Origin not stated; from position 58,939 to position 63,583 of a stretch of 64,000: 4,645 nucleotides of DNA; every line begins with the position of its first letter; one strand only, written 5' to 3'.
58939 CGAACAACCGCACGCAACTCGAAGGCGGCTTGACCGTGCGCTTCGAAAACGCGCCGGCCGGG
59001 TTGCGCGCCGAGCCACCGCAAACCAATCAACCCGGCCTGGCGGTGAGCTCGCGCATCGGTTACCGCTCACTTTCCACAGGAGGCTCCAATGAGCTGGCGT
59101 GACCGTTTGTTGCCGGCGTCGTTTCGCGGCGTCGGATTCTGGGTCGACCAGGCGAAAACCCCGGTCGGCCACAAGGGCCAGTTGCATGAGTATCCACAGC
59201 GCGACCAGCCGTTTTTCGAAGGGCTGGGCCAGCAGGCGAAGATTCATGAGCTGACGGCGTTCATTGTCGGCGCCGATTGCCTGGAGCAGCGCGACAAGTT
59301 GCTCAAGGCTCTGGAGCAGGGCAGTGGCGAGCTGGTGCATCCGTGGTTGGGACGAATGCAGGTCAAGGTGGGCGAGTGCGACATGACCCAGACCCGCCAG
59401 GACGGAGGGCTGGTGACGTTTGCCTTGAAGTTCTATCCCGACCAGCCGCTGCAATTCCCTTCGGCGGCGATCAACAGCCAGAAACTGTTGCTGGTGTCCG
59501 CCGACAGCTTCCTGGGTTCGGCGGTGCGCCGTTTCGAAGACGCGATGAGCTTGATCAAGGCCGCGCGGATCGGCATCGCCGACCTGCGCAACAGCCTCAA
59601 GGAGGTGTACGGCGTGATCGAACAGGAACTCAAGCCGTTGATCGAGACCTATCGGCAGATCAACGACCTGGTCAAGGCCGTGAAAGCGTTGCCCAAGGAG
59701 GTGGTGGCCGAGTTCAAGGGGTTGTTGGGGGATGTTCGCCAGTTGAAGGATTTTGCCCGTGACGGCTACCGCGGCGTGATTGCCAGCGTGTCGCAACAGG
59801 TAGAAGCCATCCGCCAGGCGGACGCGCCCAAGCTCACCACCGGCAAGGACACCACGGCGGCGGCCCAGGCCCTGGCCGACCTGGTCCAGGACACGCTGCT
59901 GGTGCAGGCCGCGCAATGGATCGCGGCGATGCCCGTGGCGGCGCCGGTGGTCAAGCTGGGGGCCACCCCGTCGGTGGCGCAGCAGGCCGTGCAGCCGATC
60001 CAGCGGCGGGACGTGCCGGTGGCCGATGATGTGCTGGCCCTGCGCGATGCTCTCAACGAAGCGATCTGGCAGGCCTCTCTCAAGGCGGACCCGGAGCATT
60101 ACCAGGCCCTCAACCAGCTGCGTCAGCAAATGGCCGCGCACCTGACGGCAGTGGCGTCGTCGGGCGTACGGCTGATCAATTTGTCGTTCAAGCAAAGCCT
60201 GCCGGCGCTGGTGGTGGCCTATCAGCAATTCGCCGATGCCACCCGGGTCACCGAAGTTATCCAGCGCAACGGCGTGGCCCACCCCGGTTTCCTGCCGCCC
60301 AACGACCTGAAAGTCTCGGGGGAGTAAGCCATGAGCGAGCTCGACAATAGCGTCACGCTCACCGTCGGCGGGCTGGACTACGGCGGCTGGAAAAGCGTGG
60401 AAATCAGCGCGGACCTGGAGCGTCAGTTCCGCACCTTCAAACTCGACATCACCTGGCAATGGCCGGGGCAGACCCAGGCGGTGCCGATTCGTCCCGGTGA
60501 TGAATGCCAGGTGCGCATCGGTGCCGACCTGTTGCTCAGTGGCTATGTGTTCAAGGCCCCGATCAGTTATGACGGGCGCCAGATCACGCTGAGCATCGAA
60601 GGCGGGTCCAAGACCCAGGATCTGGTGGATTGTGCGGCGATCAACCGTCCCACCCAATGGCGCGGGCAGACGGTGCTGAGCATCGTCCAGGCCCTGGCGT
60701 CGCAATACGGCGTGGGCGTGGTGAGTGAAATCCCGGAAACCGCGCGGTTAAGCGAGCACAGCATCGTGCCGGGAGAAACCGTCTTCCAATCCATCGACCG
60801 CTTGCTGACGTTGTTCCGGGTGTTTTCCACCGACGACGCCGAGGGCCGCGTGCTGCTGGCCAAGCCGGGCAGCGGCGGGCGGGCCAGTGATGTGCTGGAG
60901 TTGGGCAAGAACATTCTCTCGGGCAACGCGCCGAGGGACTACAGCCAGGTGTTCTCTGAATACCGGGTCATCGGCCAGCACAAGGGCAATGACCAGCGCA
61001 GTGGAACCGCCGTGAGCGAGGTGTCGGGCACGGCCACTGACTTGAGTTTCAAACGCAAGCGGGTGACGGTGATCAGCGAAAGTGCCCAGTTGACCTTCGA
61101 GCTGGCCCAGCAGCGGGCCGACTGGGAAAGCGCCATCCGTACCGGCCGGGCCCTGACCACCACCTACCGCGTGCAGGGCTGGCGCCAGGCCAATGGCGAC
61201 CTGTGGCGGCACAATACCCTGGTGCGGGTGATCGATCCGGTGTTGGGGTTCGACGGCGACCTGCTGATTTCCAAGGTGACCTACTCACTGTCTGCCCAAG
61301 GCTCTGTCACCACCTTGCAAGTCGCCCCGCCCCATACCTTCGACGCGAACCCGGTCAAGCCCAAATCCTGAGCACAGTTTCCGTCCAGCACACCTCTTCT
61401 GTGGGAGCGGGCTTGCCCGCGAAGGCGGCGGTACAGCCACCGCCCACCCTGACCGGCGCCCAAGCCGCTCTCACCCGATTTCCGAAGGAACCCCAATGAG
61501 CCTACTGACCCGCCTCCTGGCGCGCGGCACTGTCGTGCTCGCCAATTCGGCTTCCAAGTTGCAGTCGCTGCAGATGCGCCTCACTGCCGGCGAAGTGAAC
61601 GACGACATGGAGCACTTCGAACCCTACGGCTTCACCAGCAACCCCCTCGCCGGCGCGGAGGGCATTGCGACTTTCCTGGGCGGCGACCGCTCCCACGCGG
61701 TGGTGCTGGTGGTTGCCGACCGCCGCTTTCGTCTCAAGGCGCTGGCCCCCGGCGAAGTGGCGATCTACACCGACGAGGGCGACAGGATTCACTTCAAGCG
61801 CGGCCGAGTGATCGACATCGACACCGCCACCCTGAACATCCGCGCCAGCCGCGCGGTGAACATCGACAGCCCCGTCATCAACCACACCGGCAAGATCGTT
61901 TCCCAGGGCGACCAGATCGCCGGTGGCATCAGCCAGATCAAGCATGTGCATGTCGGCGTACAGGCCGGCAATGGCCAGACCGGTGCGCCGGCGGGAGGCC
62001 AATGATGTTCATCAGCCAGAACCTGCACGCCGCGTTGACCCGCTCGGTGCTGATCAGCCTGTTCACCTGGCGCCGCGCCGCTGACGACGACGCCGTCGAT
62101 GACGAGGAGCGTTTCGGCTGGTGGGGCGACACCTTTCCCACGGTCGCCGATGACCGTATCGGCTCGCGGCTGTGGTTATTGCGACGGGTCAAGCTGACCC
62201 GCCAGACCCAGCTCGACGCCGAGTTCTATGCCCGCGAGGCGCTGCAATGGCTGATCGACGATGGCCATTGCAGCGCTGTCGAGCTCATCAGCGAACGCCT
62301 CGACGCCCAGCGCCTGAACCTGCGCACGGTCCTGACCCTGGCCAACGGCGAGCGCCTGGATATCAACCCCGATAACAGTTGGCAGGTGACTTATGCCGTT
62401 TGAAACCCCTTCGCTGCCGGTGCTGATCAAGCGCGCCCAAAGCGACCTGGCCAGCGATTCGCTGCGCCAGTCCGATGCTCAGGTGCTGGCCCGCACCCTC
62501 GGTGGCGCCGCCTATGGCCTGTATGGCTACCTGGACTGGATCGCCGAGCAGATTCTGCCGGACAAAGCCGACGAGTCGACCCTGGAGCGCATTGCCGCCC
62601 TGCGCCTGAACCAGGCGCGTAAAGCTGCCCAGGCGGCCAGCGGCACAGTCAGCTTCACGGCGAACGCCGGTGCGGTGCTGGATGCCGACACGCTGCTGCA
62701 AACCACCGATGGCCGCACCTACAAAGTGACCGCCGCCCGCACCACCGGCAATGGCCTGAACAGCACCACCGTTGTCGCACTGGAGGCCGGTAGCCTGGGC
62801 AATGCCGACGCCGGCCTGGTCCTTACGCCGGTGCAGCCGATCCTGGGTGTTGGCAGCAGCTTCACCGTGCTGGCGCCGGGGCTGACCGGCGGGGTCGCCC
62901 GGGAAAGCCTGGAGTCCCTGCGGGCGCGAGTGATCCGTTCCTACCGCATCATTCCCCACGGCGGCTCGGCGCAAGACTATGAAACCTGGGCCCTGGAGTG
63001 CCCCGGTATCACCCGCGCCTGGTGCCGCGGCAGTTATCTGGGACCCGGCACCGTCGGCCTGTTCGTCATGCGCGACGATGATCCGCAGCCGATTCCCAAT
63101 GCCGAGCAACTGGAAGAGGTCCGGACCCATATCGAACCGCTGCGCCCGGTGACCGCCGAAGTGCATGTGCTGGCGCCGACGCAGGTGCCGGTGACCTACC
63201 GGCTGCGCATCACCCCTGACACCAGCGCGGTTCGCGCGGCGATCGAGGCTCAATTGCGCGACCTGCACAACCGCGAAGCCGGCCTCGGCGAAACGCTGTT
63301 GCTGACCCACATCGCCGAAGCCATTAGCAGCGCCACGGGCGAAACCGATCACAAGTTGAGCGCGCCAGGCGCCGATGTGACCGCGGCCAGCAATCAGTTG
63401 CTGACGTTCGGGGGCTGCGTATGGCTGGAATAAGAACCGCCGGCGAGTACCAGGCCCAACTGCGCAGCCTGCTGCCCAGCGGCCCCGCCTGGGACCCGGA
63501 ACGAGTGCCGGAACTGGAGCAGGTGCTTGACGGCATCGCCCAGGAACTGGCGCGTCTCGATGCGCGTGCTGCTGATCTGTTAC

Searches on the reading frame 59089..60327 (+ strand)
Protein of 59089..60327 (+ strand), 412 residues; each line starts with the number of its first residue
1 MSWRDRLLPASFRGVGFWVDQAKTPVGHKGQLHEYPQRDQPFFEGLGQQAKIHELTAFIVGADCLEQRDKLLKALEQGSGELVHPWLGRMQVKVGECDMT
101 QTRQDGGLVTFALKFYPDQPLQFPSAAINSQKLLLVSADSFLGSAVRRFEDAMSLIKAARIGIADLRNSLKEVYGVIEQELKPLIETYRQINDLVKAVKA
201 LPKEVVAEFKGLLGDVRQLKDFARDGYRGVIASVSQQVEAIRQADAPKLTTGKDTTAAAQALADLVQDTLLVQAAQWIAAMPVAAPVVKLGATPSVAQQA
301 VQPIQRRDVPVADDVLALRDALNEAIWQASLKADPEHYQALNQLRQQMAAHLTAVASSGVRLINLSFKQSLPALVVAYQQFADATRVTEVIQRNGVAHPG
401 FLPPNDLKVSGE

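Call 42: search_protein_families(library=pfam, proteins=[window:59089-60327:+], max_evalue=0.001)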
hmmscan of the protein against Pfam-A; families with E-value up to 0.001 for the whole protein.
window:59089-60327:+ (412 aa): 1 family
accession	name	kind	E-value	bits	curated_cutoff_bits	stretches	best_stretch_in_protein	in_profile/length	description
PF07157.17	DNA_circ_N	-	1.9e-28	99.2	21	1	7-92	2-88/88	DNA circularisation protein N-terminus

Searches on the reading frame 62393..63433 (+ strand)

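Call 42: search_protein_families(library=pfam, proteins=[window:62393-63433:+], max_evalue=0.001)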
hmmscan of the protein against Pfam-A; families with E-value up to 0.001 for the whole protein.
window:62393-63433:+ (346 aa): 1 family
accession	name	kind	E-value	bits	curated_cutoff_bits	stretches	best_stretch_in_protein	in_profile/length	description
PF04865.19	Baseplate_J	-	9.7e-58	195.9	21.1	1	61-309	2-254/255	Baseplate J-like protein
